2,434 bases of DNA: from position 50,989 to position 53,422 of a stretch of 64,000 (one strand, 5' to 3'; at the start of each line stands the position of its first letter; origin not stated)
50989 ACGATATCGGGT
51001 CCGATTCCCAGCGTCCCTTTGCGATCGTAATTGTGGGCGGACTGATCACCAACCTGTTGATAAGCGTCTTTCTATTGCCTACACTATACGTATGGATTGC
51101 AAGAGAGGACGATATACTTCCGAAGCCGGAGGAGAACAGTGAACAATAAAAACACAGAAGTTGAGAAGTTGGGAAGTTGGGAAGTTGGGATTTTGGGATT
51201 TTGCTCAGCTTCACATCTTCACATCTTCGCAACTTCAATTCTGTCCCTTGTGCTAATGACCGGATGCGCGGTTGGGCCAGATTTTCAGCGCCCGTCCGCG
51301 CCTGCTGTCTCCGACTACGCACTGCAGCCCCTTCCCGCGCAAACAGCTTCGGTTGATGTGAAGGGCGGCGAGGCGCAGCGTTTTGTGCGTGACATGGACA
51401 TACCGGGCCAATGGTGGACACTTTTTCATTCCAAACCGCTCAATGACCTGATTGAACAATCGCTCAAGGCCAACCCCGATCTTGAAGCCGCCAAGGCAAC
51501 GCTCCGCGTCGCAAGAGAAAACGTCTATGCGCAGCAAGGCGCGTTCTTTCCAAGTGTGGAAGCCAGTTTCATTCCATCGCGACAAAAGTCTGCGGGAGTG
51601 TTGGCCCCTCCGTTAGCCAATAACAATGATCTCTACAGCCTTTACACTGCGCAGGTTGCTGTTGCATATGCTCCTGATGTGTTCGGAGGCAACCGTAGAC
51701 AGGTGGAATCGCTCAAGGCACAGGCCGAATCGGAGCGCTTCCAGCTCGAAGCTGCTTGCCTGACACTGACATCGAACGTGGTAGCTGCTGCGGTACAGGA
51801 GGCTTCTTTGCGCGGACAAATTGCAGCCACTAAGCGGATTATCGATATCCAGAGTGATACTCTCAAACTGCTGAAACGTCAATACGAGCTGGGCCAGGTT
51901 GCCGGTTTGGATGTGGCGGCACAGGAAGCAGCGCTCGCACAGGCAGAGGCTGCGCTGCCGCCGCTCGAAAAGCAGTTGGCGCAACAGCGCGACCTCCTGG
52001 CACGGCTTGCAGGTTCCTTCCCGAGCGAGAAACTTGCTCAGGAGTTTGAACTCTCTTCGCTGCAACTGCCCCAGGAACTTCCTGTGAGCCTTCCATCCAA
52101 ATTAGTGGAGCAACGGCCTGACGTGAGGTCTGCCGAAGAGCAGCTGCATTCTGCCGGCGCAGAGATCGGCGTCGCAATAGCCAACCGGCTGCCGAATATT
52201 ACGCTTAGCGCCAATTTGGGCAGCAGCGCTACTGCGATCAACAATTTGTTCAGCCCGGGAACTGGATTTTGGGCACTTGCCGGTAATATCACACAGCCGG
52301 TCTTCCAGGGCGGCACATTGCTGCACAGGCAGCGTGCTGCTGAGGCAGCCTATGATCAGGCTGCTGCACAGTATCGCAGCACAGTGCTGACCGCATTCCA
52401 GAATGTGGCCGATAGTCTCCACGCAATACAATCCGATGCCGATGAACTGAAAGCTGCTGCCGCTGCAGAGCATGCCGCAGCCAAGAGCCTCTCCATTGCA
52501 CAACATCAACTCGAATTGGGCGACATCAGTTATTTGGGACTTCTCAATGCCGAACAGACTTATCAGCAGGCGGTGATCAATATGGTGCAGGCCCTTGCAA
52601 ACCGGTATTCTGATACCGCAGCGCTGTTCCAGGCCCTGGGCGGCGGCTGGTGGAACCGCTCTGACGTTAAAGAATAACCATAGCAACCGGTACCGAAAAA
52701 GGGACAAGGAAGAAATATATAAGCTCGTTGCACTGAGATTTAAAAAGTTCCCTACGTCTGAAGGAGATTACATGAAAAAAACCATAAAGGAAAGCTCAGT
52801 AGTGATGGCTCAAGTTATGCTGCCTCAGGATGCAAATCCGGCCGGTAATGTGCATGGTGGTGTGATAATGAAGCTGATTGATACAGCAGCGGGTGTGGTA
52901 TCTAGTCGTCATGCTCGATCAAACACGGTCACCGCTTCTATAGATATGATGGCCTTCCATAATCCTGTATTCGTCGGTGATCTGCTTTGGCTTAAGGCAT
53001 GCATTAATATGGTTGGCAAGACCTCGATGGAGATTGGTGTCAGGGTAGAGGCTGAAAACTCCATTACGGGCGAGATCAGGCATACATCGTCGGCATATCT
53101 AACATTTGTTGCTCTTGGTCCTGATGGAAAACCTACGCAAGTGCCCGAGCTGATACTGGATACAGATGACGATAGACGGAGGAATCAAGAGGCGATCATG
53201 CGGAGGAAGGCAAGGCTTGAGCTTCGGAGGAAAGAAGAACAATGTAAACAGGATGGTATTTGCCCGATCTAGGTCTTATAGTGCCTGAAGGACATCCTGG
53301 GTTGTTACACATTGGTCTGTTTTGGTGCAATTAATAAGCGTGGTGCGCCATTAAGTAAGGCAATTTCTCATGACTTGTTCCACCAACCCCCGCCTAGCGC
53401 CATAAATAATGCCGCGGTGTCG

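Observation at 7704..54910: Pervasive family of intergenic hairpin elements whose arms are tandem 6-8 nt words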

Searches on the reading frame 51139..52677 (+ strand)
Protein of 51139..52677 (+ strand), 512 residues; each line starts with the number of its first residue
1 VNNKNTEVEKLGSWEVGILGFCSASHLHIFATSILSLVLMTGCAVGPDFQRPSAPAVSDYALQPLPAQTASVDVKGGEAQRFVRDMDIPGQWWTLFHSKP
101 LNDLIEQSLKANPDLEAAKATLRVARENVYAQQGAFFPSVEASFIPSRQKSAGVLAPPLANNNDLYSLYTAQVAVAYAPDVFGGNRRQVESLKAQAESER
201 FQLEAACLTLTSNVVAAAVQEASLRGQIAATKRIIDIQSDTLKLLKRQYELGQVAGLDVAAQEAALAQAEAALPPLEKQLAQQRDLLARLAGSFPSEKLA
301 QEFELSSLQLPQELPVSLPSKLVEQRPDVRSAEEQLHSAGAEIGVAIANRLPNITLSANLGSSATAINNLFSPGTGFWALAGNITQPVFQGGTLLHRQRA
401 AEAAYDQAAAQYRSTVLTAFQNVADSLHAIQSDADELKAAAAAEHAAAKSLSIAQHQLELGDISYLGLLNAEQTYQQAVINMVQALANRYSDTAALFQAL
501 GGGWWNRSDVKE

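Call 46: find_homologous_proteins(query=window:51139-52677:+, max_evalue=1e-30)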
Query window:51139-52677:+ (512 aa): 8000 proteins with E <= 1e-30 among 8000 candidates; the best 120 are listed.
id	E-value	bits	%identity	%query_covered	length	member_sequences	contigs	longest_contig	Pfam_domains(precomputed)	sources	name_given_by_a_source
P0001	0.0e+0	1100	100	100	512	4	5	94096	PF02321.24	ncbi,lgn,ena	-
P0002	6.0e-266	901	87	95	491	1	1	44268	PF02321.24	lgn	-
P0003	6.6e-259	877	81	100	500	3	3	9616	PF02321.24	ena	-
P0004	1.1e-256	870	85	93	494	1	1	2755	PF02321.24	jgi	jgi:NodT family efflux transporter outer membrane factor (OMF) lipoprotein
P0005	7.2e-256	867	85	92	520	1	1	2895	PF02321.24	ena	-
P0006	1.5e-255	866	84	95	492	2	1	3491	PF02321.24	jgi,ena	-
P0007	1.9e-254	863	83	95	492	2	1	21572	PF02321.24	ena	-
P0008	6.9e-254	861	83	94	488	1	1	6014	PF02321.24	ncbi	-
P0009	3.3e-253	859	83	94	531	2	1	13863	PF02321.24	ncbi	-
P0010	1.2e-252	857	83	94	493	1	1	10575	PF02321.24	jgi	jgi:NodT family efflux transporter outer membrane factor (OMF) lipoprotein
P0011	2.8e-252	856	85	91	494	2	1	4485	PF02321.24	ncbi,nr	ncbi:MAG TPA: efflux transporter outer membrane subunit [Syntrophales bacterium]|nr:efflux transport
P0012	1.6e-251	853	84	92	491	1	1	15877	PF02321.24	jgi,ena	-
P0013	7.3e-251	851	84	92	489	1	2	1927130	PF02321.24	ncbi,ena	-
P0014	9.8e-251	851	83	93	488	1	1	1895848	PF02321.24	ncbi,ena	-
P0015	1.1e-250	850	82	94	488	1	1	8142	PF02321.24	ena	-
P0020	8.7e-248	841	79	98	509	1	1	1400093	PF02321.24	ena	-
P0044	1.7e-243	827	77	99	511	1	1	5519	PF02321.24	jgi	jgi:NodT family efflux transporter outer membrane factor (OMF) lipoprotein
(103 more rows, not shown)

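Call 48: find_encoding_contigs(protein=P0044, flank=3000, max_places=2)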
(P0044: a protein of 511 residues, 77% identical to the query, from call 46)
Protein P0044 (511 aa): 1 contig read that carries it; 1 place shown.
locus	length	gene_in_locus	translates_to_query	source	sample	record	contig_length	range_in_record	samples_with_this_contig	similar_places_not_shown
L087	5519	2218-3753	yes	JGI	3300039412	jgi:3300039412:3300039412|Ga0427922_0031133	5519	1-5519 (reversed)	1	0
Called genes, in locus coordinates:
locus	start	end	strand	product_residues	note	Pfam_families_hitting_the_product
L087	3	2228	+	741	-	?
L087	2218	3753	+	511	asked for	PF02321:OEP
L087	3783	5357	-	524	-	PF04966:OprB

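Call 49: find_encoding_contigs(protein=P0002, flank=10000, max_places=2)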
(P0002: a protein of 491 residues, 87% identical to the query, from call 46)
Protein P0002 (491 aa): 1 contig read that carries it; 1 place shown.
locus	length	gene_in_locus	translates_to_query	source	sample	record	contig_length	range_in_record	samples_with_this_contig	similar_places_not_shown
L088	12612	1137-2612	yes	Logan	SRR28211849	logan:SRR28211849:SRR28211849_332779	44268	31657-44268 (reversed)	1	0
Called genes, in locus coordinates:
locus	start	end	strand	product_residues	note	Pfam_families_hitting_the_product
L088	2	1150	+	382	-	?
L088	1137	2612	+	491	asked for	PF02321:OEP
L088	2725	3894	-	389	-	PF12704:MacB_PCD, PF02687:FtsX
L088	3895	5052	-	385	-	PF12704:MacB_PCD (weak), PF02687:FtsX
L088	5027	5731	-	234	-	PF00005:ABC_tran, PF13304:AAA_21 (faint)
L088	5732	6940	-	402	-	PF25973:BSH_CzcB (faint), PF25876:HH_MFP_RND, PF25954:Beta-barrel_RND_2, PF25990:Beta-barrel_YknX (weak), PF26002:Beta-barrel_AprE (faint), PF25975:CzcB_C (weak), PF25989:YknX_C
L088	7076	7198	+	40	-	-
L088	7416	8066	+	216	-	PF04542:Sigma70_r2, PF08281:Sigma70_r4_2, PF04545:Sigma70_r4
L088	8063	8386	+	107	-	-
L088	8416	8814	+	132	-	-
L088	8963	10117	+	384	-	PF00482:T2SSF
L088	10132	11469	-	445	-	PF00072:Response_reg, PF00158:Sigma54_activat, PF01078:Mg_chelatase (faint), PF14532:Sigma54_activ_2, PF00004:AAA (weak), PF07728:AAA_5 (weak), PF25601:AAA_lid_14, PF02954:HTH_8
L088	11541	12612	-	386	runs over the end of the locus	PF00512:HisKA, PF02518:HATPase_c, PF13589:HATPase_c_3 (weak)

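Call 50: find_encoding_contigs(protein=P0020, flank=10000, max_places=2)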
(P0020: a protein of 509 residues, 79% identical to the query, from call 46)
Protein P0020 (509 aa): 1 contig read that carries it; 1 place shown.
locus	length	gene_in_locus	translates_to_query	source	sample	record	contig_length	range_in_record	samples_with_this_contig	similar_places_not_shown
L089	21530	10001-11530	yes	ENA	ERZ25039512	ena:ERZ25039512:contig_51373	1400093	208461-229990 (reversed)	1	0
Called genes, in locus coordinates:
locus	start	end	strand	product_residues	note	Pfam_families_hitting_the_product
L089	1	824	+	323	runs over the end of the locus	PF00574:CLP_protease (faint), PF25145:NfeD1b_N, PF01343:Peptidase_S49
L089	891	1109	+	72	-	PF13275:S4_2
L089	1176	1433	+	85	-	-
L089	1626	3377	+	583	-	PF12551:PHBC_N, PF07167:PhaC_N, PF00561:Abhydrolase_1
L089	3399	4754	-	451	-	PF08521:2CSK_N, PF26769:HAMP_PhoQ, PF00512:HisKA, PF02518:HATPase_c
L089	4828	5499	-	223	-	PF00072:Response_reg, PF00486:Trans_reg_C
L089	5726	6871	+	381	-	PF25917:BSH_RND (weak), PF25973:BSH_CzcB, PF25954:Beta-barrel_RND_2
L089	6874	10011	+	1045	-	PF00873:ACR_tran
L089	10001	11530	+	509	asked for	PF02321:OEP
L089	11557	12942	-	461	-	PF01545:Cation_efflux, PF16916:ZT_dimer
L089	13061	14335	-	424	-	PF05239:PRC (weak), PF03448:MgtE_N, PF00571:CBS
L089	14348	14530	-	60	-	-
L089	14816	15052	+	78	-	-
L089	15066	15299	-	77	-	-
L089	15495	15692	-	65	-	-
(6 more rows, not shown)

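Call 58: find_encoding_contigs(protein=P0122, flank=10000, max_places=1)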
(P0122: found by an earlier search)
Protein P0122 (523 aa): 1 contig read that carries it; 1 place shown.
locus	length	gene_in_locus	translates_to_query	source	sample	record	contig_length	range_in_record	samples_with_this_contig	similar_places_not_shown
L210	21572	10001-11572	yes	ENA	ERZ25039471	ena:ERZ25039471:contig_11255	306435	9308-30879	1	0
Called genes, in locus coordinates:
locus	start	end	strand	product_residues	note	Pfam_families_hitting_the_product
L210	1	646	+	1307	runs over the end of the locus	PF10102:DUF2341 (weak), PF05567:T4P_PilY1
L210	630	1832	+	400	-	PF05567:T4P_PilY1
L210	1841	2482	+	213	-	PF07963:N_methyl (weak), PF12019:GspH (weak)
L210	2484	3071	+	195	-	-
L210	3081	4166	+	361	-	PF07963:N_methyl (weak)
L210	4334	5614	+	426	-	PF05239:PRC (weak), PF03448:MgtE_N, PF00571:CBS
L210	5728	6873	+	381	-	PF25919:BSH_CusB (faint), PF25917:BSH_RND, PF25973:BSH_CzcB, PF25954:Beta-barrel_RND_2, PF25989:YknX_C (weak)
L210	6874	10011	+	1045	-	PF00873:ACR_tran, PF03176:MMPL (faint)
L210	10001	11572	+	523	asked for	PF02321:OEP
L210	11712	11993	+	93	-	PF02604:PhdYeFM_antitox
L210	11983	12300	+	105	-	PF05016:ParE_toxin (weak)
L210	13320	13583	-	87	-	-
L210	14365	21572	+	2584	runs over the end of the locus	PF01471:PG_binding_1, PF20220:ABC_toxin_N, PF18413:Neuraminidase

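Call 59: find_encoding_contigs(protein=P0123, flank=5000, max_places=1)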
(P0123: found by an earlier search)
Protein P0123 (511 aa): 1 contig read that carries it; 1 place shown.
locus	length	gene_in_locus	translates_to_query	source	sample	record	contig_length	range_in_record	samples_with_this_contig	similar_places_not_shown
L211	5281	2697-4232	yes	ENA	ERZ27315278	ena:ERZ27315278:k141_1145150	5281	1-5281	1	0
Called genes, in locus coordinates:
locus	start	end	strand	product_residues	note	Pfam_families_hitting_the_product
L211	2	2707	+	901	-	?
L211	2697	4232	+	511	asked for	PF02321:OEP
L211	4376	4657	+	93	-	PF02604:PhdYeFM_antitox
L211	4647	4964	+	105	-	PF05016:ParE_toxin (weak)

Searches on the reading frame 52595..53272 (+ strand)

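Call 74: search_protein_families(library=pfam, proteins=[window:52595-53272:+], max_evalue=0.00001)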
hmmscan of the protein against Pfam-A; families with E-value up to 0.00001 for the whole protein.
window:52595-53272:+ (225 aa): 1 family
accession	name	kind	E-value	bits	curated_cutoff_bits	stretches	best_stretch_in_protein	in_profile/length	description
PF03061.28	4HBT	-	2.3e-18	66.7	20.6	1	84-156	2-75/79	Thioesterase superfamily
